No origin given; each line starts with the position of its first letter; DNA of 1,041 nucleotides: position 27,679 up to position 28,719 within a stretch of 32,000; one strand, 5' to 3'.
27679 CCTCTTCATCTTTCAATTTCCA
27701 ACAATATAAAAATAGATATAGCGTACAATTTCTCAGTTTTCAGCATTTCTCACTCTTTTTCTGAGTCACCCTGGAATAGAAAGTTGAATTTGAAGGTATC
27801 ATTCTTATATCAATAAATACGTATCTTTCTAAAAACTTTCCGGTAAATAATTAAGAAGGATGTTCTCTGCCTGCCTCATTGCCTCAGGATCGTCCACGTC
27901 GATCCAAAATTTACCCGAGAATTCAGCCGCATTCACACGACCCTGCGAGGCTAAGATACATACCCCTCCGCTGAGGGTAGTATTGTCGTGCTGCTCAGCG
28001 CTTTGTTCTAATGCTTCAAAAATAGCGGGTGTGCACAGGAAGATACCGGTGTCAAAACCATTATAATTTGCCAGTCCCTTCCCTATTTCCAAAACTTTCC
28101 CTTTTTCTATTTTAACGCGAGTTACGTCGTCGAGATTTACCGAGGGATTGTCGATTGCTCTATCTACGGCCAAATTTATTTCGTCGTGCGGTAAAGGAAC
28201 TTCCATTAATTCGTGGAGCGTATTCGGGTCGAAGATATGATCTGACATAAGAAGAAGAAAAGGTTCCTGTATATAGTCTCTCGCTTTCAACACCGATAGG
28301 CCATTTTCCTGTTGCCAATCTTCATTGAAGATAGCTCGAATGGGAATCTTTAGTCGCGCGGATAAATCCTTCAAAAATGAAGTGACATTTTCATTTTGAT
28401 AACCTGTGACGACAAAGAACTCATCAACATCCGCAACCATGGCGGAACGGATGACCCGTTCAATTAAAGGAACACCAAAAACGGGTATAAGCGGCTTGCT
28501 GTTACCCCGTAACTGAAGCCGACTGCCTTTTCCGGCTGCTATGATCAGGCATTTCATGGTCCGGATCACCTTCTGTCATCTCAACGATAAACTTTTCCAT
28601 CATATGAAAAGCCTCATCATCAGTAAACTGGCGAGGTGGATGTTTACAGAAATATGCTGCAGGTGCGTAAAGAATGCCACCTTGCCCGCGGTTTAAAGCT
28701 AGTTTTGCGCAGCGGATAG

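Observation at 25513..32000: CDP-inositol-forming gene pair (MIPS + IPCT-like) inside a hopanoid/isoprenoid block, with no acceptor transferase nearby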

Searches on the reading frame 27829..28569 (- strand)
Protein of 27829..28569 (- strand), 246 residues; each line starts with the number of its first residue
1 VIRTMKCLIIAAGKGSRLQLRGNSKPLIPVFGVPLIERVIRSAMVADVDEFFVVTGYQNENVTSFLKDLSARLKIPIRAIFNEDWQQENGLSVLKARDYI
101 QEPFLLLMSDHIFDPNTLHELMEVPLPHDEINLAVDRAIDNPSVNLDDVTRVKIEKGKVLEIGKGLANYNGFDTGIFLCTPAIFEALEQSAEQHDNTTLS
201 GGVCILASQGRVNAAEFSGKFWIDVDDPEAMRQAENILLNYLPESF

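Call 3: search_protein_families(library=pfam, proteins=[window:27829-28569:-], max_evalue=0.01)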
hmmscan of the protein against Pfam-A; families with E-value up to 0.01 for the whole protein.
window:27829-28569:- (246 aa): 2 families
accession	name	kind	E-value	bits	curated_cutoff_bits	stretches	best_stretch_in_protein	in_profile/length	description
PF12804.13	NTP_transf_3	-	1.1e-14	55.3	27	1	7-126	1-112/160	MobA-like NTP transferase domain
PF00483.29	NTP_transferase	-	7e-10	39.3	21.2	1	7-237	2-241/245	Nucleotidyl transferase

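Call 4: search_protein_families(library=ncbifam, proteins=[window:27829-28569:-], max_evalue=0.01)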
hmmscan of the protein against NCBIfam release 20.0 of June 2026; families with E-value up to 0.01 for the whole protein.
window:27829-28569:- (246 aa): 34 families (the best 25 are shown)
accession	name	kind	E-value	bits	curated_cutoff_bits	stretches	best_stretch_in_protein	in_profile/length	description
NF041135.1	IPPtranDIPPsyn_Thcocales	equivalog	5.6e-42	144.2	580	1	5-240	1-219/419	bifunctional L-myo-inositol-1-phosphate cytidylyltransferase/CDP-L-myo-inositol myo-inositolphosphotransferase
TIGR03992.1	Arch_glmU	subfamily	5.9e-24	84.7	292.1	1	5-242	1-231/393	bifunctional sugar-1-phosphate nucleotidylyltransferase/acetyltransferase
NF041313.1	UDPGP_AglF_Halo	equivalog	5.4e-20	71.8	400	1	5-237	1-233/234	UTP--glucose-1-phosphate uridylyltransferase AglF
NF045761.1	NAMPUrTaseMurU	equivalog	1.7e-13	50.9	250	1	5-236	1-225/226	N-acetylmuramate alpha-1-phosphate uridylyltransferase MurU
NF041173.1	Sug_nt_acttase_Thmprot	equivalog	1.8e-12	47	600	1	5-241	1-230/405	bifunctional sugar-1-phosphate nucleotidylyltransferase/acetyltransferase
TIGR01208.1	rmlA_long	equivalog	2.7e-10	39.7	320.25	1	6-240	1-236/353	glucose-1-phosphate thymidylyltransferase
NF045665.1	NTPtran_DVU1551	equivalog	3.3e-10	39.5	315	1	6-101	2-88/359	DVU_1551 family NTP transferase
TIGR03310.1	matur_MocA_YgfJ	equivalog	1e-09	38.6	186.45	1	7-111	2-100/188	molybdenum cofactor cytidylyltransferase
TIGR00454.1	TIGR00454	hypoth_equivalog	2.2e-09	37.4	174.7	1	5-112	1-100/183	TIGR00454 family protein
NF045495.1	AdoCbiPCobY_Meth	equivalog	4.6e-09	36.1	250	1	5-112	1-105/195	adenosylcobinamide-phosphate guanylyltransferase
TIGR01173.1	glmU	equivalog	1e-08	34.5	366.85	1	6-137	2-128/452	bifunctional UDP-N-acetylglucosamine diphosphorylase/glucosamine-1-phosphate N-acetyltransferase GlmU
TIGR01099.1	galU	equivalog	2.8e-08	33.7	326.8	1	5-74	2-72/261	UTP--glucose-1-phosphate uridylyltransferase GalU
NF049965.1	GlMnHpPGnyltfHddC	equivalog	8.4e-08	32.1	300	1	5-191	1-179/221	D-glycero-D-manno-heptose 1-phosphate guanosyltransferase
NF010933.0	PRK14353.1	equivalog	1.7e-07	30.2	505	1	3-110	4-108/453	bifunctional UDP-N-acetylglucosamine diphosphorylase/glucosamine-1-phosphate N-acetyltransferase GlmU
NF010937.0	PRK14357.1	equivalog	8.7e-07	28.2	658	1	5-142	1-131/448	bifunctional UDP-N-acetylglucosamine diphosphorylase/glucosamine-1-phosphate N-acetyltransferase GlmU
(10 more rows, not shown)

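Call 7: find_homologous_proteins(query=window:27832-28557:-, max_evalue=0.00001)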
Query window:27832-28557:- (242 aa): 1046 proteins with E <= 0.00001 among 1549 candidates; the best 120 are listed.
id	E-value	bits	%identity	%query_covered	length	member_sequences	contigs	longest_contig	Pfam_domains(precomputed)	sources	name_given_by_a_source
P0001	3.9e-146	503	93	100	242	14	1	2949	PF00483.30,PF12804.14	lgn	-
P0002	1.5e-134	465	86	100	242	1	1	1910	PF00483.30,PF12804.14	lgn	-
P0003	9.3e-134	462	86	100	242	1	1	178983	PF00483.30,PF12804.14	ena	-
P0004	3.7e-132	457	84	100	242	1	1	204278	PF00483.30,PF12804.14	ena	-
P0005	1.0e-127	442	81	100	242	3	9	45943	PF00483.30,PF12804.14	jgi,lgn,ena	jgi:choline kinase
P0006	1.1e-124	432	81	100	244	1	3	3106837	PF00483.30,PF12804.14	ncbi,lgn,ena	-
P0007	3.6e-115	401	74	100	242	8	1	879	PF00483.30,PF12804.14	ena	-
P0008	2.6e-108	379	71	99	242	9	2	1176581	PF00483.30,PF12804.14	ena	-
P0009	2.3e-100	353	65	100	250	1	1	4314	PF00483.30,PF12804.14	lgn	-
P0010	3.7e-94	333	61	99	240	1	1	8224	PF00483.30,PF12804.14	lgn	-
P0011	1.1e-93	331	62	98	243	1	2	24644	PF00483.30,PF12804.14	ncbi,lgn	-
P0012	1.9e-92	327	60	99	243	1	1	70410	PF00483.30,PF12804.14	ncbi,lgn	-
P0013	5.1e-92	326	61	98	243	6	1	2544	PF00483.30,PF12804.14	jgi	-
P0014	2.0e-91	324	62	99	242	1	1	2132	PF00483.30,PF12804.14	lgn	-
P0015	2.8e-91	323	60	99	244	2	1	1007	PF00483.30,PF12804.14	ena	-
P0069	1.2e-80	288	56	97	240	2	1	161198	PF00483.30,PF12804.14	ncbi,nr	ncbi:MAG: phosphocholine cytidylyltransferase family protein [Oscillatoria sp. SIO1A7]|nr:phosphocho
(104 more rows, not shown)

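Call 8: find_encoding_contigs(protein=window:27832-28557:-, flank=10000, max_places=6)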
Protein window:27832-28557:- (242 aa): 3 contigs read that carry it; 2 places shown.
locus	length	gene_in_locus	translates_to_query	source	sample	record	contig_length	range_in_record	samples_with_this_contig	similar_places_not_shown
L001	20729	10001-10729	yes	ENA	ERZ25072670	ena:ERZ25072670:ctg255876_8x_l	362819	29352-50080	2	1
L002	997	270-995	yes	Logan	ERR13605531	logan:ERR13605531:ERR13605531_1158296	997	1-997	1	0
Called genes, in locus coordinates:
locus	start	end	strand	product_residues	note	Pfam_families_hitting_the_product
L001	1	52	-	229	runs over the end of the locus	PF05494:MlaC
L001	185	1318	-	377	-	PF00535:Glycos_transf_2, PF13641:Glyco_tranf_2_3, PF13506:Glyco_transf_21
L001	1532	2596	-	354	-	PF04055:Radical_SAM, PF11946:DUF3463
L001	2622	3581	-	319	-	PF02401:LYTB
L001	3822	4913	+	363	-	PF00494:SQS_PSY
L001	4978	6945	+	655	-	PF09492:Pec_lyase (faint), PF13249:SQHop_cyclase_N, PF07678:TED_complement (faint), PF13243:SQHop_cyclase_C, PF00432:Prenyltrans (weak), PF13249:SQHop_cyclase_N (weak)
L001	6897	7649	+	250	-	PF01048:PNP_UDP_1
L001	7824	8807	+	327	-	PF01073:3Beta_HSD, PF01370:Epimerase, PF02719:Polysacc_synt_2, PF04321:RmlD_sub_bind, PF05368:NmrA, PF07993:NAD_binding_4, PF13460:NAD_binding_10, PF16363:GDP_Man_Dehyd, +1 more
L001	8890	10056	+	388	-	PF01658:Inos-1-P_synth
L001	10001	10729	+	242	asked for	PF00483:NTP_transferase, PF12804:NTP_transf_3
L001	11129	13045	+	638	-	PF13292:DXP_synthase_N, PF02775:TPP_enzyme_C, PF02779:Transket_pyr, PF02780:Transketolase_C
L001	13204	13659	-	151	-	PF09912:DUF2141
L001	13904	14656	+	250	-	PF05721:PhyH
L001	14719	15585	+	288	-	PF05721:PhyH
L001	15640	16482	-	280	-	PF01436:NHL (faint), PF06739:SBBP (faint), PF08450:SGL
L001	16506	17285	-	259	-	PF00106:adh_short, PF08659:KR, PF23441:SDR (weak), PF13561:adh_short_C2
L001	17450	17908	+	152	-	-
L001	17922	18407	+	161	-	PF00300:His_Phos_1 (weak)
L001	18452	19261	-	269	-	PF05721:PhyH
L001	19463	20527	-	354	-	-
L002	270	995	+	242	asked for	PF00483:NTP_transferase, PF12804:NTP_transf_3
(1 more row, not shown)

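Call 10: find_encoding_contigs(protein=P0006, flank=10000, max_places=3)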
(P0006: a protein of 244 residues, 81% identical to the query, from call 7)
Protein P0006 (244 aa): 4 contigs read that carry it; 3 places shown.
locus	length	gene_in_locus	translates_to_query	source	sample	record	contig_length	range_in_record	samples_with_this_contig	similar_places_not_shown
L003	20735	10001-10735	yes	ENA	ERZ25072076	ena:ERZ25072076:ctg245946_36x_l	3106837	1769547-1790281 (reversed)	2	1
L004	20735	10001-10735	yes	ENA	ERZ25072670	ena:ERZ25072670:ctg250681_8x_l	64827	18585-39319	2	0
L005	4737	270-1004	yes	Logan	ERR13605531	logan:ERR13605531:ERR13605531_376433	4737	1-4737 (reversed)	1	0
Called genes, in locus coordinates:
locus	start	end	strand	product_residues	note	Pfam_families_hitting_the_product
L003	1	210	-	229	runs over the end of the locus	PF05494:MlaC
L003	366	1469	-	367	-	PF13641:Glyco_tranf_2_3, PF00535:Glycos_transf_2, PF13506:Glyco_transf_21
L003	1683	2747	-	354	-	PF04055:Radical_SAM, PF11946:DUF3463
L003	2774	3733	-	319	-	PF02401:LYTB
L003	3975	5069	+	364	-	PF00494:SQS_PSY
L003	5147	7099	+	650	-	PF13249:SQHop_cyclase_N, PF09492:Pec_lyase (faint), PF07678:TED_complement (faint), PF13243:SQHop_cyclase_C, PF00432:Prenyltrans (weak), PF13249:SQHop_cyclase_N (weak)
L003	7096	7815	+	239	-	PF01048:PNP_UDP_1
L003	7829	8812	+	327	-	PF01073:3Beta_HSD, PF01370:Epimerase, PF02719:Polysacc_synt_2, PF04321:RmlD_sub_bind (weak), PF05368:NmrA, PF13460:NAD_binding_10, PF16363:GDP_Man_Dehyd, PF07993:NAD_binding_4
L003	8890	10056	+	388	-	PF01658:Inos-1-P_synth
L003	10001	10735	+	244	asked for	PF00483:NTP_transferase, PF12804:NTP_transf_3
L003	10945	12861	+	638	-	PF13292:DXP_synthase_N, PF02775:TPP_enzyme_C (weak), PF02779:Transket_pyr, PF02780:Transketolase_C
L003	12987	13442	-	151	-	PF09912:DUF2141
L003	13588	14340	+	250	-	PF05721:PhyH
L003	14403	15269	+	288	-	PF05721:PhyH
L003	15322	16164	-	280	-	PF01436:NHL (faint), PF08450:SGL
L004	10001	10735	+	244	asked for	PF00483:NTP_transferase, PF12804:NTP_transf_3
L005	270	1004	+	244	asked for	PF00483:NTP_transferase, PF12804:NTP_transf_3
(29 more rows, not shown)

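Call 12: find_related_loci(query=A1, collection=genome_contigs, flank=10000)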
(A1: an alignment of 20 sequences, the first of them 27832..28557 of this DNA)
Query A1 (242 aa) in genome_contigs; peptide patterns used: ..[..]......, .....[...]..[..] (x = any residue, [..] = any of these).
600 stretches matched a pattern (row limit reached: there are more); 393 encode a relative of the query (tblastn E <= 1e-3); the best 80 are kept; 79 distinct loci.
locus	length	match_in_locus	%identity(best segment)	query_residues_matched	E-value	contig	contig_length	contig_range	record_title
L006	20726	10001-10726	98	1-242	8e-160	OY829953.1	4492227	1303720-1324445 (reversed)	MAG: Opitutales bacterium isolate cf0dc631-26ae-4be7-9546-4b6096dd6533 genome assembly, chromosome: 1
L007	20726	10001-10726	81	1-242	4e-132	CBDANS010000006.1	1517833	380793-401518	MAG: Opitutales bacterium isolate 041eddd8-ac7a-4d64-b7d6-f8729859a465 genome assembly, contig: contig_6, whole genome s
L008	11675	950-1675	75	1-242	8e-125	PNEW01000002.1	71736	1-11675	Verrucomicrobia bacterium Opi.OSU.00C Opi.OSU.00C.0001, whole genome shotgun sequence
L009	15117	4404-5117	62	1-238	5e-102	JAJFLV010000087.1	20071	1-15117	MAG: Opitutales bacterium isolate OFTM84 OFTM84_86, whole genome shotgun sequence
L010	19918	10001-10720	64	1-240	5e-101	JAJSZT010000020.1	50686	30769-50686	MAG: Deltaproteobacteria bacterium isolate CR9063A Ga0402054_030, whole genome shotgun sequence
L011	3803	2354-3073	63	1-240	3e-101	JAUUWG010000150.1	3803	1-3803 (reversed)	MAG: Desulfobacterales bacterium isolate CSMAG_33 CSMAG_33_k141_1376957_length_3803_cov_5.2725, whole genome shotgun seq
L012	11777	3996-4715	63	1-240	5e-100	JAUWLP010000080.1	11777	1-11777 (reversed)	MAG: Desulfobacteraceae bacterium isolate CSMAG_2375 CSMAG_2375_k141_198708_length_11777_cov_17.2533, whole genome shotg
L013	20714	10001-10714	62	1-238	2e-98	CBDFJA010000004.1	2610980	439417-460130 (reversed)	MAG: Bryobacterales bacterium isolate 1f52cc50-c340-419f-9c42-50c4cc8c6db1 genome assembly, contig: contig_4, whole geno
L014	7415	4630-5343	62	1-238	4e-98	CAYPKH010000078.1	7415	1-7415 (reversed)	MAG TPA_asm: uncultured Nitrospina sp. isolate binchicken_co61_41 genome assembly, contig: NODE_2058_length_7415_cov_10.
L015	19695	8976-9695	63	1-240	7e-98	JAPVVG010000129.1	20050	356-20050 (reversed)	MAG: Desulfobacteraceae bacterium isolate SB_S3_bin18 SB_S3_bin18_000000000129, whole genome shotgun sequence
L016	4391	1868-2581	63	1-238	1e-97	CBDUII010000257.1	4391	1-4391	MAG TPA_asm: uncultured bacterium isolate SRR12887795_binner13_Refined_1 genome assembly, contig: ERZ24945578.4469, whol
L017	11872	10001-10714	61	1-238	4e-97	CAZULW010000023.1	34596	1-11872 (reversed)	MAG TPA_asm: uncultured bacterium isolate binchicken_co136_34 genome assembly, contig: NODE_560_length_34596_cov_48.7722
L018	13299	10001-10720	62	1-240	3e-97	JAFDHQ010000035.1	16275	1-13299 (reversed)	MAG: Deltaproteobacteria bacterium isolate Meg22_1214_Bin_280 Meg22_1214_Bin_280_scaffold_12080, whole genome shotgun se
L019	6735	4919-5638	61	1-240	1e-96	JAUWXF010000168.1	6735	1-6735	MAG: Desulfobacterales bacterium isolate CSMAG_2677 CSMAG_2677_k127_2394008_length_6735_cov_927.0380, whole genome shotg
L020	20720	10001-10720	62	1-240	3e-97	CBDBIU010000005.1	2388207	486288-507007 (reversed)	MAG: Bryobacterales bacterium isolate c0d70fe0-7d92-4c0b-a5a7-28c2e51c0e26 genome assembly, contig: contig_5, whole geno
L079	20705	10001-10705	55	1-235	4e-86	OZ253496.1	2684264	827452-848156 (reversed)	MAG: Nitrospinales bacterium isolate df65dd65-b23d-4177-8dc5-9078cc071d11 genome assembly, chromosome: 1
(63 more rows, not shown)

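Call 21: find_encoding_contigs(protein=P0008, flank=10000, max_places=2)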
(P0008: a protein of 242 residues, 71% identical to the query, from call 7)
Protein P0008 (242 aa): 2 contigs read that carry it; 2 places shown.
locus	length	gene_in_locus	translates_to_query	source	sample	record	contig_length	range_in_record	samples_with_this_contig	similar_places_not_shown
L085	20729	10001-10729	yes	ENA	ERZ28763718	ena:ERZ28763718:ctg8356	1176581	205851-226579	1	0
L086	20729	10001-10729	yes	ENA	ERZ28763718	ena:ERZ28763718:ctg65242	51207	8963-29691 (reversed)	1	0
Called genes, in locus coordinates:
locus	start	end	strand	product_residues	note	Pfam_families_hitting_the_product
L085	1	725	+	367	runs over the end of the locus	PF00494:SQS_PSY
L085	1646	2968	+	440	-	PF01548:DEDD_Tnp_IS110, PF02371:Transposase_20 (weak)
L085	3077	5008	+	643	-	PF13249:SQHop_cyclase_N, PF13243:SQHop_cyclase_C, PF00432:Prenyltrans (weak)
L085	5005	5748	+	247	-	PF01048:PNP_UDP_1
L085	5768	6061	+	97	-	-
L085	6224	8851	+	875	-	PF00873:ACR_tran (faint), PF03176:MMPL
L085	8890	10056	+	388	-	PF01658:Inos-1-P_synth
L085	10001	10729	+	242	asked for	PF00483:NTP_transferase, PF12804:NTP_transf_3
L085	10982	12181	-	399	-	PF01066:CDP-OH_P_transf (weak)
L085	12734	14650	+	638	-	PF13292:DXP_synthase_N, PF02775:TPP_enzyme_C (weak), PF02779:Transket_pyr, PF02780:Transketolase_C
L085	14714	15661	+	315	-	PF13353:Fer4_12 (faint), PF04055:Radical_SAM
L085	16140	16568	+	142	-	-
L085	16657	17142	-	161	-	PF09912:DUF2141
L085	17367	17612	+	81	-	-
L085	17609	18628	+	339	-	PF03706:LPG_synthase_TM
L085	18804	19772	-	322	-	PF04055:Radical_SAM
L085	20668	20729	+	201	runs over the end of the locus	-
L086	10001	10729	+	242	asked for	PF00483:NTP_transferase, PF12804:NTP_transf_3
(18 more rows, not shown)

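Call 22: find_encoding_contigs(protein=P0012, flank=10000, max_places=2)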
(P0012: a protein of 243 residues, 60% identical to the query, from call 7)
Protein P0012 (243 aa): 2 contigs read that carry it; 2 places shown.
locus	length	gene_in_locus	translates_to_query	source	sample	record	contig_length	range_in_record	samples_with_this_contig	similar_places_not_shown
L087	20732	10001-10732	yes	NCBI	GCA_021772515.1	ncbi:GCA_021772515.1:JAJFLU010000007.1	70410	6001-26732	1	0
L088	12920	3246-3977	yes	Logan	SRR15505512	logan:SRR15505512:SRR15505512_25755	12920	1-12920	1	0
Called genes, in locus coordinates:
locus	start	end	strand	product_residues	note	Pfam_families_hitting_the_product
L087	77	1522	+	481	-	PF13396:PLDc_N (weak), PF13091:PLDc_2, PF00614:PLDc (faint), PF13091:PLDc_2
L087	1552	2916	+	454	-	PF01546:Peptidase_M20, PF07687:M20_dimer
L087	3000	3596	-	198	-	PF00293:NUDIX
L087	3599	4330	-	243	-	PF01476:LysM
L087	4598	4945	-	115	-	PF10387:DUF2442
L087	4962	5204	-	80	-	PF13711:DUF4160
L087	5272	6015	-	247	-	PF02348:CTP_transf_3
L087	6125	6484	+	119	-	-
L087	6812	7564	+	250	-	PF02535:Zip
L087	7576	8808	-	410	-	PF01066:CDP-OH_P_transf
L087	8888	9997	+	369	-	PF01658:Inos-1-P_synth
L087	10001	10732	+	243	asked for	PF00483:NTP_transferase, PF12804:NTP_transf_3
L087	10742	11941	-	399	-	PF01066:CDP-OH_P_transf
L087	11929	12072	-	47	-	-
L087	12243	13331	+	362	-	PF00266:Aminotran_5, PF01053:Cys_Met_Meta_PP (weak)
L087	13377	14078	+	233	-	PF12804:NTP_transf_3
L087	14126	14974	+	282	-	PF13714:PEP_mutase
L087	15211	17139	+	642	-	PF13292:DXP_synthase_N, PF00676:E1_dh (weak), PF02775:TPP_enzyme_C (weak), PF02779:Transket_pyr, PF02780:Transketolase_C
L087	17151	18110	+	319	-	PF04055:Radical_SAM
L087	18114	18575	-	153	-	PF09912:DUF2141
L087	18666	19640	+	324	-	PF03706:LPG_synthase_TM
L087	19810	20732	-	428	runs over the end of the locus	PF00994:MoCF_biosynth, PF18146:CinA_KH, PF02464:CinA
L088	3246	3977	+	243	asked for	PF00483:NTP_transferase, PF12804:NTP_transf_3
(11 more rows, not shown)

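Call 25: find_homologous_proteins(query=A3, max_evalue=0.00001)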
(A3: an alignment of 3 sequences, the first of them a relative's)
Query A3 (3 sequences) (399 aa, profile of the alignment): 156 proteins with E <= 0.00001 among 8000 candidates; the best 120 are listed.
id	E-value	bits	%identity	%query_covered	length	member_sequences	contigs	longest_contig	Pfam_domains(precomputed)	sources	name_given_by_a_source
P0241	8.4e-220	748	47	100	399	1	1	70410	PF01066.27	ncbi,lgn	-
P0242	1.9e-218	743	98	100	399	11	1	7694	PF01066.27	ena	-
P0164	1.2e-215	734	51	98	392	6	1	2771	PF01066.27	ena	-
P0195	5.1e-193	659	53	98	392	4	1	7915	PF01066.27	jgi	jgi:phosphatidylglycerophosphate synthase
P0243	7.1e-182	623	53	98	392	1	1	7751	PF01066.27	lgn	-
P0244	1.1e-167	576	56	99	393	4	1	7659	PF01066.27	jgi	jgi:phosphatidylglycerophosphate synthase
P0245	9.5e-166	570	54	100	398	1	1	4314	PF01066.27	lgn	-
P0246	5.9e-162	557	53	98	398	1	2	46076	PF01066.27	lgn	-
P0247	5.3e-159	547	51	98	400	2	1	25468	PF01066.27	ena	-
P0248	1.2e-158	546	60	74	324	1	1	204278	PF01066.27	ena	-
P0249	7.3e-158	544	52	100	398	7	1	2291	PF01066.27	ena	-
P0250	2.2e-157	542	53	100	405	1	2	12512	PF01066.27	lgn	-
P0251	2.3e-157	542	52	99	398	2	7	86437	PF01066.27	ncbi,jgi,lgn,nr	ncbi:MAG TPA: CDP-alcohol phosphatidyltransferase family protein [Methylomirabilota bacterium]|jgi:p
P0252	2.3e-157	542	51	98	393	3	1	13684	PF01066.27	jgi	jgi:phosphatidylglycerophosphate synthase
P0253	4.1e-156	538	54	98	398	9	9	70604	PF01066.27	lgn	-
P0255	1.8e-152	526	54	94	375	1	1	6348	PF01066.27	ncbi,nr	ncbi:MAG: CDP-alcohol phosphatidyltransferase family protein [Deltaproteobacteria bacterium]|nr:CDP-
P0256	1.9e-152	526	53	100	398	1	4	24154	-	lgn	-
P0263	6.2e-143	495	49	98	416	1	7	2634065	PF01066.27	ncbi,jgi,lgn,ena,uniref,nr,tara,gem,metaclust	ncbi:MAG: Bifunctional IPC transferase and DIPP synthase [Candidatus Moanabacter tarae]|uniref:Bifun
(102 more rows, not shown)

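Call 26: find_encoding_contigs(protein=P0248, flank=10000, max_places=2)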
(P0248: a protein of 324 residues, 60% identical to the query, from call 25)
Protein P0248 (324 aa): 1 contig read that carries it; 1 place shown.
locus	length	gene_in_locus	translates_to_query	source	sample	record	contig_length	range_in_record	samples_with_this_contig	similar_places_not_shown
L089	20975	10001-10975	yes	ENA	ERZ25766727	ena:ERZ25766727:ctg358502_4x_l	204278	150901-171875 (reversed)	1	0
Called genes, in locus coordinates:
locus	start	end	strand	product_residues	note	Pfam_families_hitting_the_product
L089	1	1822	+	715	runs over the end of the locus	PF19081:Ig_7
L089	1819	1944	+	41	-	-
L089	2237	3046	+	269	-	PF05721:PhyH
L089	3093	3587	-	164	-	PF00300:His_Phos_1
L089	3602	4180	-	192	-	-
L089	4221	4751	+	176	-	PF00106:adh_short, PF08659:KR, PF13561:adh_short_C2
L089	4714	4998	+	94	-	PF00106:adh_short (weak), PF13561:adh_short_C2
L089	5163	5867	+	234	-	PF01436:NHL (faint), PF08450:SGL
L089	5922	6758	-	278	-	PF05721:PhyH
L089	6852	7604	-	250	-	PF05721:PhyH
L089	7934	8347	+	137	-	PF09912:DUF2141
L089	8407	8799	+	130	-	PF16656:Pur_ac_phosph_N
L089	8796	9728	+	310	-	PF00149:Metallophos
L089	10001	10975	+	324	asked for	PF01066:CDP-OH_P_transf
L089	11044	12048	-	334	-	PF04055:Radical_SAM, PF13353:Fer4_12 (weak)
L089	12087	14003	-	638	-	PF13292:DXP_synthase_N, PF02775:TPP_enzyme_C, PF02779:Transket_pyr, PF02780:Transketolase_C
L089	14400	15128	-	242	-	PF00483:NTP_transferase, PF12804:NTP_transf_3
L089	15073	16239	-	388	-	PF01658:Inos-1-P_synth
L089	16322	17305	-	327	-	PF01073:3Beta_HSD, PF01370:Epimerase, PF02719:Polysacc_synt_2, PF04321:RmlD_sub_bind, PF05368:NmrA, PF13460:NAD_binding_10, PF16363:GDP_Man_Dehyd, PF07993:NAD_binding_4, +1 more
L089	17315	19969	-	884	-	PF03176:MMPL, PF00873:ACR_tran (faint), PF03176:MMPL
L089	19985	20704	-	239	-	PF01048:PNP_UDP_1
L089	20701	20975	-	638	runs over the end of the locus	PF13249:SQHop_cyclase_N, PF09492:Pec_lyase (faint), PF13243:SQHop_cyclase_C, PF00432:Prenyltrans (weak), PF13249:SQHop_cyclase_N (weak)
